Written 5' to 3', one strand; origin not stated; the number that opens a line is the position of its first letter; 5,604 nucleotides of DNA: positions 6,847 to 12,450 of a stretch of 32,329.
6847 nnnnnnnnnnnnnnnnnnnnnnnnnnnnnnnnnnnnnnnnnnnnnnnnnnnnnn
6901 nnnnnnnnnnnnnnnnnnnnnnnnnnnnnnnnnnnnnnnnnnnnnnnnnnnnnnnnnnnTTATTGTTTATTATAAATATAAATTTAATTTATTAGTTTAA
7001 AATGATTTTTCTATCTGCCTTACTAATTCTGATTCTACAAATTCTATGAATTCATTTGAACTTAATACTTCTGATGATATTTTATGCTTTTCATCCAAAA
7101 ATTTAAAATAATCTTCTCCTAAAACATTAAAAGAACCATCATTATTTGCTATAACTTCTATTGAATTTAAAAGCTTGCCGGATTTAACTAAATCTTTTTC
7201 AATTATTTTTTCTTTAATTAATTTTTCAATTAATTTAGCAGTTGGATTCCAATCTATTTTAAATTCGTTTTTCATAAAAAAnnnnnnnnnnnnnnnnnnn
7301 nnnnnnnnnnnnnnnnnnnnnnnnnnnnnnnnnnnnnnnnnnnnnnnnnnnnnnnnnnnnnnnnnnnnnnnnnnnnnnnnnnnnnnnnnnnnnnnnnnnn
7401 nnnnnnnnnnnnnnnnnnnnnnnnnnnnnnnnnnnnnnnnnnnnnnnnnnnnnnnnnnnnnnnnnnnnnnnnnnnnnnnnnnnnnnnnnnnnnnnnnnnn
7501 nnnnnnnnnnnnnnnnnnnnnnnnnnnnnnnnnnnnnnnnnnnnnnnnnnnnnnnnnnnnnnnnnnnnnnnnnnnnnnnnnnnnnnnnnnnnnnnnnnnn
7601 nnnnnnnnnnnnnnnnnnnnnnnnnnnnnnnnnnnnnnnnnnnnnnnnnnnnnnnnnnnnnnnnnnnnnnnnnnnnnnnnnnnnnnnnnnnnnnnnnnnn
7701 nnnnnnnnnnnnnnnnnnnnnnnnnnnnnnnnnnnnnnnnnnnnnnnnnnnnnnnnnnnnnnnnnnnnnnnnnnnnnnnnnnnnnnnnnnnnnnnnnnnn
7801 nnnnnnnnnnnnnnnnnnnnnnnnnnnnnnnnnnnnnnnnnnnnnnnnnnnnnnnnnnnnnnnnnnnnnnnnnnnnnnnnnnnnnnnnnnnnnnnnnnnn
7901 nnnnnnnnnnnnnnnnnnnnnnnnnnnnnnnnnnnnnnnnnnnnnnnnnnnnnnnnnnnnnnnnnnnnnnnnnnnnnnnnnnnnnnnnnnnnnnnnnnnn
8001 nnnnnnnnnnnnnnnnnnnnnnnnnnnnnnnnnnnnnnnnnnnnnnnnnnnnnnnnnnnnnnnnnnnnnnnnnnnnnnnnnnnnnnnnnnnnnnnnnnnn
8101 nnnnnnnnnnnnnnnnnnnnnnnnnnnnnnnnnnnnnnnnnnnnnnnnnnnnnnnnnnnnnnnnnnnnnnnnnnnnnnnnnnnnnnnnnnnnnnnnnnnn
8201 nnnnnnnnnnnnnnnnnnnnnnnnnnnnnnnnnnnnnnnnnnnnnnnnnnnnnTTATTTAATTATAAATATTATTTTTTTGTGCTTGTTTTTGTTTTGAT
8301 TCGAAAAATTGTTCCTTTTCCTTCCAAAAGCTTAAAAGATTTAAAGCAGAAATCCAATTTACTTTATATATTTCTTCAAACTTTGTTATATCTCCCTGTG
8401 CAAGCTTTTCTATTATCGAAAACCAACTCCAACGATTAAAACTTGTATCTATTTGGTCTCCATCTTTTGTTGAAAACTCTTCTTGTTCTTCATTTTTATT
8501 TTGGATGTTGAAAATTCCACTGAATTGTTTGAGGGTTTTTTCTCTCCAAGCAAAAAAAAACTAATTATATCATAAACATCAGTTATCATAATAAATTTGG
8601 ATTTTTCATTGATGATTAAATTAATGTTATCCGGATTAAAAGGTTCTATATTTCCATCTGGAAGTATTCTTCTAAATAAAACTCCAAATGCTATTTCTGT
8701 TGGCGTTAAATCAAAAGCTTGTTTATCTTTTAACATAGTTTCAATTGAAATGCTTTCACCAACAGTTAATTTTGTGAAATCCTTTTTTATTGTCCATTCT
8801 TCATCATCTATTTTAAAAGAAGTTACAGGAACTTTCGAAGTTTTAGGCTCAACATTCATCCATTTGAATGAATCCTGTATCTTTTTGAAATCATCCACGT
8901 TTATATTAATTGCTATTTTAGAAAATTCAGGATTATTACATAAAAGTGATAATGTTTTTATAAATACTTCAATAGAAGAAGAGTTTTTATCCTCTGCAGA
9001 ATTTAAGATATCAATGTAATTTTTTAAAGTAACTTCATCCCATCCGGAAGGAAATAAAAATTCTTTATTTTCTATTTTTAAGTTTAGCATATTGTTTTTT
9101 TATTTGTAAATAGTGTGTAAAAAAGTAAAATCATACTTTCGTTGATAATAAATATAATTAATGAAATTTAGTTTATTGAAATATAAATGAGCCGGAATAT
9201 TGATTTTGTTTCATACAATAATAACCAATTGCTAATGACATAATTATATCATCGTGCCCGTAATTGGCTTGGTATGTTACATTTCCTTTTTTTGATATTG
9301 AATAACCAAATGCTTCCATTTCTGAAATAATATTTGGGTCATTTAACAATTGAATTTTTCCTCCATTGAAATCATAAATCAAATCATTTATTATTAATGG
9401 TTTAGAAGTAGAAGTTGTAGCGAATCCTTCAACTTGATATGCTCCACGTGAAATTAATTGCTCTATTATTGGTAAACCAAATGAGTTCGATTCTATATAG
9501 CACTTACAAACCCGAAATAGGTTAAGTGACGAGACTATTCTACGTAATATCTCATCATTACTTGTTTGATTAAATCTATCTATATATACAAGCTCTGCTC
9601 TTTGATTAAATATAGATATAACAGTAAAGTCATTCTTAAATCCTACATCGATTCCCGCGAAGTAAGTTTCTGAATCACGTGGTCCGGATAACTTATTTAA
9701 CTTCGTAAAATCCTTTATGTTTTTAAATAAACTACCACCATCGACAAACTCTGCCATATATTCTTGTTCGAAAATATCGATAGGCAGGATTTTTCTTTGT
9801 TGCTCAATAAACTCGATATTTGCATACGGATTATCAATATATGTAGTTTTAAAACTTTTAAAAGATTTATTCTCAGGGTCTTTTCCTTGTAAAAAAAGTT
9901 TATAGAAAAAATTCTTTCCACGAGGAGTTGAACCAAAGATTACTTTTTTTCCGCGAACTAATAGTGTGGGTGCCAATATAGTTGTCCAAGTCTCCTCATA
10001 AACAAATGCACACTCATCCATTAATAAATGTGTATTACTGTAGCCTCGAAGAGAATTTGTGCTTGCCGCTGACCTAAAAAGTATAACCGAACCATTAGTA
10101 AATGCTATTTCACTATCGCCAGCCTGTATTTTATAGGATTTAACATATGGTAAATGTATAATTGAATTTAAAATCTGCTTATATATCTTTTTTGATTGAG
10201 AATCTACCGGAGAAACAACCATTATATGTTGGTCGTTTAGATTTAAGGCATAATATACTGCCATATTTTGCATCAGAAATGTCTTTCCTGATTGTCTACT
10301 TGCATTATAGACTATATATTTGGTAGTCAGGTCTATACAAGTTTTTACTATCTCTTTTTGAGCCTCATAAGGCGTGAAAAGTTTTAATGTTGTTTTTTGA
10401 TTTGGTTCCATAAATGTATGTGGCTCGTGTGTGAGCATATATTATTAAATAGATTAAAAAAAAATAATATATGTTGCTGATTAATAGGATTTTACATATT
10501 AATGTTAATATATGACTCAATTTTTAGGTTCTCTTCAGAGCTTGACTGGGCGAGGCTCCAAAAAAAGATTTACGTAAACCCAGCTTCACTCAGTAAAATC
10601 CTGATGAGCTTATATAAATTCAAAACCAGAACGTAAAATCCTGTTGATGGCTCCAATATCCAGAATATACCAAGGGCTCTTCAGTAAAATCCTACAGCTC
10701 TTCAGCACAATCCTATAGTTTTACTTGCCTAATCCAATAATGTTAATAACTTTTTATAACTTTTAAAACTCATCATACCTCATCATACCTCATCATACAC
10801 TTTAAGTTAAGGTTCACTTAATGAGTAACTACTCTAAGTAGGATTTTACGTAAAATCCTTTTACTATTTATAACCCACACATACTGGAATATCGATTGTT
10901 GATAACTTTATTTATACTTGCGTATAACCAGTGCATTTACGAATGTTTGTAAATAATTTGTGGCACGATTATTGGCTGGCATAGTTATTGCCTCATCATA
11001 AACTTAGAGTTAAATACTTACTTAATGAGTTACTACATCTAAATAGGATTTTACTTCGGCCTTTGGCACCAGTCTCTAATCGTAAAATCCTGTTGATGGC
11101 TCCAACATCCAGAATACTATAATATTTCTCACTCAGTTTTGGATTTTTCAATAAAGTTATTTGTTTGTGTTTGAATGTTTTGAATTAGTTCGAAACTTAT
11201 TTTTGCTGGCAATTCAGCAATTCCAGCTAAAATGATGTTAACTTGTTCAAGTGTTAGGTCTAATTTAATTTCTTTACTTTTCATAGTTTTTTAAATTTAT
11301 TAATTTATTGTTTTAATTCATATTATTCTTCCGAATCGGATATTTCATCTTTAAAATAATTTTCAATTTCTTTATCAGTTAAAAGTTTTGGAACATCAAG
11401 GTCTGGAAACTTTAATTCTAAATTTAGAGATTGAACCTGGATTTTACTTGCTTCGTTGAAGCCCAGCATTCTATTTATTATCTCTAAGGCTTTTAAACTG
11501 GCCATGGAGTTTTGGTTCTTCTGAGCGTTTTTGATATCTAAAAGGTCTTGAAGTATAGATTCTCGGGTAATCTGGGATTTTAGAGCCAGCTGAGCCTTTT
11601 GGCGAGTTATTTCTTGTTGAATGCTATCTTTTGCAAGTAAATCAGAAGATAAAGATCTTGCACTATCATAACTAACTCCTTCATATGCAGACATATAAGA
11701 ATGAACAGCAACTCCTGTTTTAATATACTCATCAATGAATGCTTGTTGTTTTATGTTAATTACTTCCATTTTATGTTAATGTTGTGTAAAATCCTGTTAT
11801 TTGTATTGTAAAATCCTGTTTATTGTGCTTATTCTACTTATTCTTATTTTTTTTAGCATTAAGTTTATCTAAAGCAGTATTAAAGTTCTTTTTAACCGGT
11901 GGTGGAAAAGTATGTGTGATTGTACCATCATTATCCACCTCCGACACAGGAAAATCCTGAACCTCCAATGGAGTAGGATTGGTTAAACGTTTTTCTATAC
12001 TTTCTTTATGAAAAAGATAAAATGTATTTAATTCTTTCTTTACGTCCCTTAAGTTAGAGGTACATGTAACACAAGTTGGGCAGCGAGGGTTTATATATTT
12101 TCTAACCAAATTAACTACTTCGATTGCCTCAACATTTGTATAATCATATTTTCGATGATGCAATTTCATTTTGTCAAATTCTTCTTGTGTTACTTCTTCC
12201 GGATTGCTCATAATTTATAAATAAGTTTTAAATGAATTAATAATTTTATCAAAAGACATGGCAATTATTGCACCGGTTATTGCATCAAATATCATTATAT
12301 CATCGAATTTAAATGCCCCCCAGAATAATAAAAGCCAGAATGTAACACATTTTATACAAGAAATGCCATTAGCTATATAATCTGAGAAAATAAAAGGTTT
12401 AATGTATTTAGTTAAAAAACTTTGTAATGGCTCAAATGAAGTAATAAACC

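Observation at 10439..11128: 690-bp non-coding island between terS and terL, packed with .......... half-sites and nested longer repeats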

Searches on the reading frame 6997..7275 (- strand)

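Call 9: search_protein_families(library=phrogs, proteins=[window:6997-7275:-], max_evalue=0.01)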
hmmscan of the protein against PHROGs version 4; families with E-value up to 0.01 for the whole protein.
window:6997-7275:- (92 aa): 1 family
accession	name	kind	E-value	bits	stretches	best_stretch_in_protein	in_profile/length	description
phrog_17466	-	unknown function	0.0018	19.5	1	20-90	10-79/80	-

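Call 10: search_protein_families(library=pfam, proteins=[window:6997-7275:-], max_evalue=0.01)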
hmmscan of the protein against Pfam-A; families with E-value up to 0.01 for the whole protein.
window:6997-7275:- (92 aa): 1 family
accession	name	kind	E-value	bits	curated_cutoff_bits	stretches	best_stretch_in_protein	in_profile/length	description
PF23349.2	BBS7_hp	-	0.00073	20.1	27.8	1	18-80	9-72/114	BBS7 hairpin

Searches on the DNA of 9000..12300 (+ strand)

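Call 11: search_dna_similar(query=window:9000-12300:+, collection=phages, mode=distant, max_rows=20)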
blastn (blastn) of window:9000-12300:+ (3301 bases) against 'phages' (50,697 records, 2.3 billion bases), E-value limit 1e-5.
No match.
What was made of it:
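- Tried and rejected: Cultured relatives: none by DNA (call 11).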

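Call 50: search_rna_families(source=window, start=10300, end=11900, threshold=evalue, max_evalue=5)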
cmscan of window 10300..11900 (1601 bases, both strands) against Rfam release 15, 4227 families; matches with E-value up to 5: 3.
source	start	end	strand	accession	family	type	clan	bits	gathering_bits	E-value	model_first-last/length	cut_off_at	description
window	11182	11235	+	RF00384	Pox_AX_element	Cis-reg;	-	27.4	60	0.071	1-62/62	no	Poxvirus AX element late mRNA cis-regulatory element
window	10727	10783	-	RF00063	SscA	Gene;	-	20.5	60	1.9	1-96/96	no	SscA RNA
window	10767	10800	-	RF01133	sR3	Gene; snRNA; snoRNA; CD-box;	-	12.4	41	3.3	1-55/55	no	Small nucleolar RNA sR3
